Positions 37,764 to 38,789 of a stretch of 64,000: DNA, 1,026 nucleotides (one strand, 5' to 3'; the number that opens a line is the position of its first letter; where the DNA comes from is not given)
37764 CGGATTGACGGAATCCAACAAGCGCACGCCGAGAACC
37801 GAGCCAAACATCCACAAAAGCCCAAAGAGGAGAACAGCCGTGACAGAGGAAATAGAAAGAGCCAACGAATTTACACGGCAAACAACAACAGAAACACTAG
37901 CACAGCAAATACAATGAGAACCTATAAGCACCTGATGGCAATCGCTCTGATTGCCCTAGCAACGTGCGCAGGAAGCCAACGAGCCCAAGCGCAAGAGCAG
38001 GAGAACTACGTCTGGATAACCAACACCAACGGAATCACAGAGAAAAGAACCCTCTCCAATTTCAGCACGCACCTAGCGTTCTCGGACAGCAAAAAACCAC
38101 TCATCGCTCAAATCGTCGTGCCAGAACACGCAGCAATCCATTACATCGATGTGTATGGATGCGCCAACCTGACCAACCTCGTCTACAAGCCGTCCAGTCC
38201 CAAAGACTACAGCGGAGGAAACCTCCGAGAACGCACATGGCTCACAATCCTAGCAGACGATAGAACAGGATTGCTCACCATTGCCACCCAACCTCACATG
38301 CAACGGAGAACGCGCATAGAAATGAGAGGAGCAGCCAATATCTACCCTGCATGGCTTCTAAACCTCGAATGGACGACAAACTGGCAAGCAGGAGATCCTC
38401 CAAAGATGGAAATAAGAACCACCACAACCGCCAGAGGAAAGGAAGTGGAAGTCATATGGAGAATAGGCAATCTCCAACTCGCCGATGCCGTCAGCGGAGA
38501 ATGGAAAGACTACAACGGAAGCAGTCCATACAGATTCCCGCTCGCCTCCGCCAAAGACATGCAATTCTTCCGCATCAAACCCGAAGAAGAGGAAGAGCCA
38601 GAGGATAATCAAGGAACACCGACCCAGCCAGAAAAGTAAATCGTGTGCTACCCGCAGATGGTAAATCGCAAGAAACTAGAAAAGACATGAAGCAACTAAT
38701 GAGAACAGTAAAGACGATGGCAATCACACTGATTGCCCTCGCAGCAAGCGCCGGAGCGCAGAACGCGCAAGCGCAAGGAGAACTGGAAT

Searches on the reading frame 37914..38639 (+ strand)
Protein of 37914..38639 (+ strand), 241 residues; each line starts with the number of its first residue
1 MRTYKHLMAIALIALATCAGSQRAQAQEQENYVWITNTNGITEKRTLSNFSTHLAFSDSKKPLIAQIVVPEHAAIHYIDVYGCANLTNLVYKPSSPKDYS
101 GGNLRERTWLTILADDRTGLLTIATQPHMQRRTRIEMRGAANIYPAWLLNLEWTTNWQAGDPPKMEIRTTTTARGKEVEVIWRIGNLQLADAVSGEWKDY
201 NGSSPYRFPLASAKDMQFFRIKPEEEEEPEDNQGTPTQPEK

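Call 51: search_protein_families(library=pfam, proteins=[window:37914-38639:+], max_evalue=1)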
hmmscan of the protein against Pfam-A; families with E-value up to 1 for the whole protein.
window:37914-38639:+ (241 aa): 1 family
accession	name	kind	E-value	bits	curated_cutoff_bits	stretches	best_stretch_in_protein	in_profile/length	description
PF00879.23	Defensin_propep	-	0.58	10.9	23.6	1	1-29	1-29/51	Defensin propeptide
